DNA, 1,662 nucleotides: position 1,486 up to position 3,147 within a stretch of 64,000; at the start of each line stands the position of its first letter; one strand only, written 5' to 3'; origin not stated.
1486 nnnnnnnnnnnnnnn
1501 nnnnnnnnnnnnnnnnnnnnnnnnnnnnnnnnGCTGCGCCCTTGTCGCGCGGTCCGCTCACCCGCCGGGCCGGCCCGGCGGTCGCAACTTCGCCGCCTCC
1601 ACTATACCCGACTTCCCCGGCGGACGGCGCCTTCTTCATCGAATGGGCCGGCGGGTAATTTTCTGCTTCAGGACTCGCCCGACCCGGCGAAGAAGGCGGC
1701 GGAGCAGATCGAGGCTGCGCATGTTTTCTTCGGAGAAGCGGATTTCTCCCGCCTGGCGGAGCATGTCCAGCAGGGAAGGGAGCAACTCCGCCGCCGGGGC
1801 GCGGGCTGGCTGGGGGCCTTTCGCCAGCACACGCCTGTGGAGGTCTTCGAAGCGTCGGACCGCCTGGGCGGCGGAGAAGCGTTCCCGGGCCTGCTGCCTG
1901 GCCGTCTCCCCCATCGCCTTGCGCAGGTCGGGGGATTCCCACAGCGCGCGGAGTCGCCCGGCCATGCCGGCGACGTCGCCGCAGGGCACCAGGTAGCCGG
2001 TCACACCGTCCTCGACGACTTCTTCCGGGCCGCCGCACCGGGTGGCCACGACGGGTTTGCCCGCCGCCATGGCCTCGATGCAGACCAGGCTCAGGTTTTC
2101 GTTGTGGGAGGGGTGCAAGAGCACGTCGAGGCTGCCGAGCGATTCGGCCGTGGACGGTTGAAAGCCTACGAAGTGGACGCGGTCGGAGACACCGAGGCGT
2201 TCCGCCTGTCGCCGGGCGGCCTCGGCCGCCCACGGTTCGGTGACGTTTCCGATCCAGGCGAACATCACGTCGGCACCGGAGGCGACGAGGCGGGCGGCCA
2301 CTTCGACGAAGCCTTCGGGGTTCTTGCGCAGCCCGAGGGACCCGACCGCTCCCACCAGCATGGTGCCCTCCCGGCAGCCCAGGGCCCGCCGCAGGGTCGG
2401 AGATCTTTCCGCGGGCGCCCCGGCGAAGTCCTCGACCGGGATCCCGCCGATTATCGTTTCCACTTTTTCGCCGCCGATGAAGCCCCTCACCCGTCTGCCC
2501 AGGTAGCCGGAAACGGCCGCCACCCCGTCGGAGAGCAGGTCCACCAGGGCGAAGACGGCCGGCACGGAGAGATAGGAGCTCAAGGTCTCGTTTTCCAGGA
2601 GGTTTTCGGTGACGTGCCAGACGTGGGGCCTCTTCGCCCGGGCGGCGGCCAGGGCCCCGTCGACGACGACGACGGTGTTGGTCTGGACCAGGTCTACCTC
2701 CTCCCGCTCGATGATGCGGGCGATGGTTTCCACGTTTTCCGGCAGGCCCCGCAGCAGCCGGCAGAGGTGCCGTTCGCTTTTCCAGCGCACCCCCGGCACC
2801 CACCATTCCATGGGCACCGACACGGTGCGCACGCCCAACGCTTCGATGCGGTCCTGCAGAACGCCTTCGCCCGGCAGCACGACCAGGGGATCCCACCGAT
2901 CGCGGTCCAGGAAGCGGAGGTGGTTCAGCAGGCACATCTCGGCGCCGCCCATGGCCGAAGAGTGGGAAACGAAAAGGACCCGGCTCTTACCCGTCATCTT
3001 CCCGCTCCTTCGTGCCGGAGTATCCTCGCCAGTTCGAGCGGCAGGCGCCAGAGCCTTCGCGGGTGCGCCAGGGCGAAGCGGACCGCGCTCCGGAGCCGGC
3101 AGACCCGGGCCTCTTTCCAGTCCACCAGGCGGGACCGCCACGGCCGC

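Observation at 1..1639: Small coupled ORF followed by an RRE(PqqD-like)-GT2-ABC ATPase fusion gene: possible glycosylated-peptide (RiPP-like) module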

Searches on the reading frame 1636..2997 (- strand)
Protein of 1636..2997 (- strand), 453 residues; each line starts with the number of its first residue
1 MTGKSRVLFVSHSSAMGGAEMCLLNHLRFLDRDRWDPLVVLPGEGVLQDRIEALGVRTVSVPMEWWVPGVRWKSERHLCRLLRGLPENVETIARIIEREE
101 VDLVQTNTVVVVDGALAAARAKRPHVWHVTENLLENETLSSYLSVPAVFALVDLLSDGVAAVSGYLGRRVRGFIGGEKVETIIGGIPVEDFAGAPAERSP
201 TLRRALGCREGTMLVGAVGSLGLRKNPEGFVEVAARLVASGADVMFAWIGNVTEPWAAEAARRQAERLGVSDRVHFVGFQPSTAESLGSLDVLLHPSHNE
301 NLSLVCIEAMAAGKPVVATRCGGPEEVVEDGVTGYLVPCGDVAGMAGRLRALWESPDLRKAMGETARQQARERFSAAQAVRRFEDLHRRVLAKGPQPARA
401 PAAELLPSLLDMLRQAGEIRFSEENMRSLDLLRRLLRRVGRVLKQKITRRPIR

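Call 12: search_protein_families(library=pfam, proteins=[window:1636-2935:-], max_evalue=0.001)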
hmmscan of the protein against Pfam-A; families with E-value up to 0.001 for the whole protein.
window:1636-2935:- (433 aa): 0 families

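Call 14: find_encoding_contigs(protein=window:1636-2997:-, flank=10000, max_places=6)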
Protein window:1636-2997:- (453 aa): 2 contigs read that carry it; 2 places shown.
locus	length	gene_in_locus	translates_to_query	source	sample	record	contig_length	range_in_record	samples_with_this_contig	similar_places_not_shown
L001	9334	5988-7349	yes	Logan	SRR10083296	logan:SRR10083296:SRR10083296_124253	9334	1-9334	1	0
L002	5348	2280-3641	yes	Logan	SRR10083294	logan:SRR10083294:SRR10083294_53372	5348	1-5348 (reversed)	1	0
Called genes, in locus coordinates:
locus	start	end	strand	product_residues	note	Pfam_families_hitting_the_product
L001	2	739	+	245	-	?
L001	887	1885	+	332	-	PF00535:Glycos_transf_2, PF10111:Glyco_tranf_2_2 (faint), PF13641:Glyco_tranf_2_3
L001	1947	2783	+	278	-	-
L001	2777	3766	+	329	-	-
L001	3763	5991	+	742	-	PF13439:Glyco_transf_4, PF13579:Glyco_trans_4_4 (weak), PF20706:GT4-conflict (weak), PF00534:Glycos_transf_1, PF13692:Glyco_trans_1_4, PF13524:Glyco_trans_1_2 (weak), PF00535:Glycos_transf_2, PF13641:Glyco_tranf_2_3 (weak)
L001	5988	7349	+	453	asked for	PF13439:Glyco_transf_4 (weak), PF13579:Glyco_trans_4_4 (weak), PF20706:GT4-conflict (faint), PF00534:Glycos_transf_1, PF13692:Glyco_trans_1_4, PF13524:Glyco_trans_1_2 (weak)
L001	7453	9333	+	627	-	?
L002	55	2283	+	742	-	PF13439:Glyco_transf_4, PF13579:Glyco_trans_4_4 (weak), PF20706:GT4-conflict (weak), PF00534:Glycos_transf_1, PF13692:Glyco_trans_1_4, PF13524:Glyco_trans_1_2 (weak), PF00535:Glycos_transf_2, PF13641:Glyco_tranf_2_3 (weak)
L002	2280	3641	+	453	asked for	PF13439:Glyco_transf_4 (weak), PF13579:Glyco_trans_4_4 (weak), PF20706:GT4-conflict (faint), PF00534:Glycos_transf_1, PF13692:Glyco_trans_1_4, PF13524:Glyco_trans_1_2 (weak)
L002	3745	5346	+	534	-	?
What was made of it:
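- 1529..1639 (-): 36-codon ORF in the 103-nt spacer between GT4 and the fusion gene; most likely not a gene. It was not called in the Logan assemblies (call 14).
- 1636..2997 (-): GT4 glycosyltransferase (453 aa), the conserved upstream partner of the RRE-fold GT2. Pfam hits are GT4/GT1 families (call 14).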

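Call 21: find_encoding_contigs(protein=P0006, flank=10000, max_places=4)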
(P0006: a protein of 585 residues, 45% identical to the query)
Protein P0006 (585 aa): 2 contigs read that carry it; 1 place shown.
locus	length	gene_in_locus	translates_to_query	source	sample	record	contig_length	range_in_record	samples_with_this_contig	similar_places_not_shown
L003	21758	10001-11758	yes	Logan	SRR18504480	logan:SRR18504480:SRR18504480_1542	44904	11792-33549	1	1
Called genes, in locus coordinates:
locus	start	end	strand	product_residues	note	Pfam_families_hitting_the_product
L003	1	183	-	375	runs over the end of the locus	PF21687:T2SSK_1st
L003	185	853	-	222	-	PF07963:N_methyl (weak)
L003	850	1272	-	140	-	PF07963:N_methyl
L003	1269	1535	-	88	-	-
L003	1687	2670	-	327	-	PF18911:PKD_4, PF00801:PKD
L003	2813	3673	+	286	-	PF01061:ABC2_membrane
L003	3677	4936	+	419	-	PF00005:ABC_tran, PF14524:Wzt_C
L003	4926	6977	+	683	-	PF00535:Glycos_transf_2, PF10111:Glyco_tranf_2_2, PF13641:Glyco_tranf_2_3 (weak)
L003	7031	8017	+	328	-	PF13641:Glyco_tranf_2_3 (faint), PF00535:Glycos_transf_2, PF10111:Glyco_tranf_2_2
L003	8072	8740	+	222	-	PF13489:Methyltransf_23, PF01209:Ubie_methyltran (faint), PF07021:MetW, PF13847:Methyltransf_31, PF08241:Methyltransf_11, PF08242:Methyltransf_12, PF13649:Methyltransf_25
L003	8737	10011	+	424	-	PF13439:Glyco_transf_4, PF13579:Glyco_trans_4_4, PF00534:Glycos_transf_1, PF13692:Glyco_trans_1_4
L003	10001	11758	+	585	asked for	PF13641:Glyco_tranf_2_3, PF00535:Glycos_transf_2, PF10111:Glyco_tranf_2_2 (faint)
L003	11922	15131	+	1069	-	PF10342:Kre9_KNH (weak), PF19190:BACON_2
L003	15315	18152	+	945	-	PF05572:Peptidase_M43, PF19190:BACON_2 (faint)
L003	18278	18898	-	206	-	PF00165:HTH_AraC (weak), PF12833:HTH_18, PF00165:HTH_AraC (weak)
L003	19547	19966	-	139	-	PF12833:HTH_18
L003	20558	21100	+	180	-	PF01899:MNHE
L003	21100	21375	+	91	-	PF04066:MrpF_PhaF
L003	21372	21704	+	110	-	PF03334:PhaG_MnhG_YufB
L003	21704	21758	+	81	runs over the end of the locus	PF13244:MbhD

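Call 22: find_encoding_contigs(protein=P0007, flank=10000, max_places=3)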
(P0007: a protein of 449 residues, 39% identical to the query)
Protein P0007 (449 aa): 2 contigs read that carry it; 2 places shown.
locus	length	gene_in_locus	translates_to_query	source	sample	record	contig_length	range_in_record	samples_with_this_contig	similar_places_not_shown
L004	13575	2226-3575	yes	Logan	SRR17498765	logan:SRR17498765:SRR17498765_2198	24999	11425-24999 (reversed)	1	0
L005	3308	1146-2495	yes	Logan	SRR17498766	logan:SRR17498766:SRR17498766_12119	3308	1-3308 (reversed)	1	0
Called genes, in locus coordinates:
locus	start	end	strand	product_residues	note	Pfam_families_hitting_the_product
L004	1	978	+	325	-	?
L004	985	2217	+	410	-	PF13439:Glyco_transf_4, PF13579:Glyco_trans_4_4, PF00534:Glycos_transf_1, PF20706:GT4-conflict (weak), PF13692:Glyco_trans_1_4, PF13524:Glyco_trans_1_2 (weak)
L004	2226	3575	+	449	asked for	PF00535:Glycos_transf_2, PF10111:Glyco_tranf_2_2 (weak), PF13641:Glyco_tranf_2_3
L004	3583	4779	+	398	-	PF00535:Glycos_transf_2, PF10111:Glyco_tranf_2_2, PF13641:Glyco_tranf_2_3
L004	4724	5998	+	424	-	PF01943:Polysacc_synt, PF13440:Polysacc_synt_3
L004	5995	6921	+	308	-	PF01073:3Beta_HSD, PF01370:Epimerase, PF02719:Polysacc_synt_2 (faint), PF04321:RmlD_sub_bind (weak), PF07993:NAD_binding_4 (faint), PF16363:GDP_Man_Dehyd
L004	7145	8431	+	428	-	PF03721:UDPG_MGDP_dh_N, PF00984:UDPG_MGDP_dh, PF03720:UDPG_MGDP_dh_C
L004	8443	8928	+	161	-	PF04480:DUF559, PF18741:MTES_1575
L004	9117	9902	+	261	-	PF00535:Glycos_transf_2, PF10111:Glyco_tranf_2_2 (weak), PF13641:Glyco_tranf_2_3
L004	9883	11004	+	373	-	PF13439:Glyco_transf_4, PF20706:GT4-conflict, PF00534:Glycos_transf_1, PF13692:Glyco_trans_1_4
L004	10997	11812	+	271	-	PF00535:Glycos_transf_2, PF10111:Glyco_tranf_2_2, PF13641:Glyco_tranf_2_3, PF02709:Glyco_transf_7C (weak)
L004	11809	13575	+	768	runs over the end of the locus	PF13439:Glyco_transf_4, PF13579:Glyco_trans_4_4, PF20706:GT4-conflict (weak), PF00534:Glycos_transf_1, PF13692:Glyco_trans_1_4, PF26337:Gtf3_C (faint), PF00534:Glycos_transf_1, PF13692:Glyco_trans_1_4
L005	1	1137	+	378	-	?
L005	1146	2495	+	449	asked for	PF00535:Glycos_transf_2, PF10111:Glyco_tranf_2_2 (weak), PF13641:Glyco_tranf_2_3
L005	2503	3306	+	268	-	?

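Call 23: find_encoding_contigs(protein=P0011, flank=10000, max_places=3)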
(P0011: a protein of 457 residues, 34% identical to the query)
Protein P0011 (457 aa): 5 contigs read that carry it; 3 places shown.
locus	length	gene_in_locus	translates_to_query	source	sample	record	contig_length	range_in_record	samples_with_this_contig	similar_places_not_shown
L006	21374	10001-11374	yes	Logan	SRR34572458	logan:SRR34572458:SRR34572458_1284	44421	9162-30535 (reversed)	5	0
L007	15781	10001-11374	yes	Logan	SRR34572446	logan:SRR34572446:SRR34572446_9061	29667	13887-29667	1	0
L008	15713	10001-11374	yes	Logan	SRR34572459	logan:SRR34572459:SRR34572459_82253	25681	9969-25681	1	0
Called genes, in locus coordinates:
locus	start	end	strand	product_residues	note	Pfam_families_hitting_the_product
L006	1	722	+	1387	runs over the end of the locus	-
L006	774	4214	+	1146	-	PF17957:Big_7 (faint)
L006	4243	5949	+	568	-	PF19830:DUF6311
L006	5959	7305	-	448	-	PF00005:ABC_tran, PF13304:AAA_21 (faint)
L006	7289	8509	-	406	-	PF01061:ABC2_membrane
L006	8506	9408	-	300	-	PF13489:Methyltransf_23, PF08241:Methyltransf_11, PF08242:Methyltransf_12, PF13649:Methyltransf_25, PF13847:Methyltransf_31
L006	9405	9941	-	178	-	PF00908:dTDP_sugar_isom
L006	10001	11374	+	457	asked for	PF00535:Glycos_transf_2, PF10111:Glyco_tranf_2_2 (weak), PF13641:Glyco_tranf_2_3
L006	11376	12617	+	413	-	PF00534:Glycos_transf_1, PF20706:GT4-conflict, PF13692:Glyco_trans_1_4, PF13524:Glyco_trans_1_2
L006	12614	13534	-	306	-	PF13489:Methyltransf_23, PF08241:Methyltransf_11, PF08242:Methyltransf_12, PF13649:Methyltransf_25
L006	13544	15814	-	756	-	PF00535:Glycos_transf_2, PF13641:Glyco_tranf_2_3 (weak), PF13632:Glyco_trans_2_3 (faint), PF00535:Glycos_transf_2, PF13641:Glyco_tranf_2_3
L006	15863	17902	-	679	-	-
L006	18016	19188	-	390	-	PF03130:HEAT_PBS (faint), PF13646:HEAT_2, PF02985:HEAT (faint), PF13646:HEAT_2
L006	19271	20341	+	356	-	PF13439:Glyco_transf_4, PF13579:Glyco_trans_4_4, PF20706:GT4-conflict, PF00534:Glycos_transf_1, PF13692:Glyco_trans_1_4, PF13524:Glyco_trans_1_2 (weak)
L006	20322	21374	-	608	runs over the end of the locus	PF00953:Glycos_transf_4, PF13727:CoA_binding_3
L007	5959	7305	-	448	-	PF00005:ABC_tran, PF13304:AAA_21 (faint)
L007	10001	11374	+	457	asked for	PF00535:Glycos_transf_2, PF10111:Glyco_tranf_2_2 (weak), PF13641:Glyco_tranf_2_3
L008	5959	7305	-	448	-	PF00005:ABC_tran, PF13304:AAA_21 (faint)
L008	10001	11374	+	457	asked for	PF00535:Glycos_transf_2, PF10111:Glyco_tranf_2_2 (weak), PF13641:Glyco_tranf_2_3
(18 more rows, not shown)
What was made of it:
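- Some family loci lie beside pilin-like or large surface-protein genes, as in L003 and L006 (calls 21, 23).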

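Call 24: find_encoding_contigs(protein=P0004, flank=10000, max_places=3)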
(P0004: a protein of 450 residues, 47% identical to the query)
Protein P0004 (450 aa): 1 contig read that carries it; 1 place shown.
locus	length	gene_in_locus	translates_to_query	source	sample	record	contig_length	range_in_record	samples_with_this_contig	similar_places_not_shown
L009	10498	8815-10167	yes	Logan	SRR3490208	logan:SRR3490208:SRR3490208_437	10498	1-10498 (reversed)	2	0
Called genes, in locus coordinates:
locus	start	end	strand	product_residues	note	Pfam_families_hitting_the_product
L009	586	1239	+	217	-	-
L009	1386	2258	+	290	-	PF00535:Glycos_transf_2, PF10111:Glyco_tranf_2_2, PF13641:Glyco_tranf_2_3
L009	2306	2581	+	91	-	-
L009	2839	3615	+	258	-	PF01061:ABC2_membrane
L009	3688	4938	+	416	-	PF00005:ABC_tran, PF13304:AAA_21 (faint), PF14524:Wzt_C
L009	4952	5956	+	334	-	PF08241:Methyltransf_11, PF13649:Methyltransf_25 (weak)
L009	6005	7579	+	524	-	PF00535:Glycos_transf_2, PF10111:Glyco_tranf_2_2, PF07021:MetW, PF13489:Methyltransf_23, PF08241:Methyltransf_11, PF08242:Methyltransf_12, PF13649:Methyltransf_25, PF13847:Methyltransf_31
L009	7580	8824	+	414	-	PF13439:Glyco_transf_4, PF00534:Glycos_transf_1, PF13692:Glyco_trans_1_4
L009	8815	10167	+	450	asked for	PF13641:Glyco_tranf_2_3, PF00535:Glycos_transf_2, PF10111:Glyco_tranf_2_2, PF13632:Glyco_trans_2_3 (faint)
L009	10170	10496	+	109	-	?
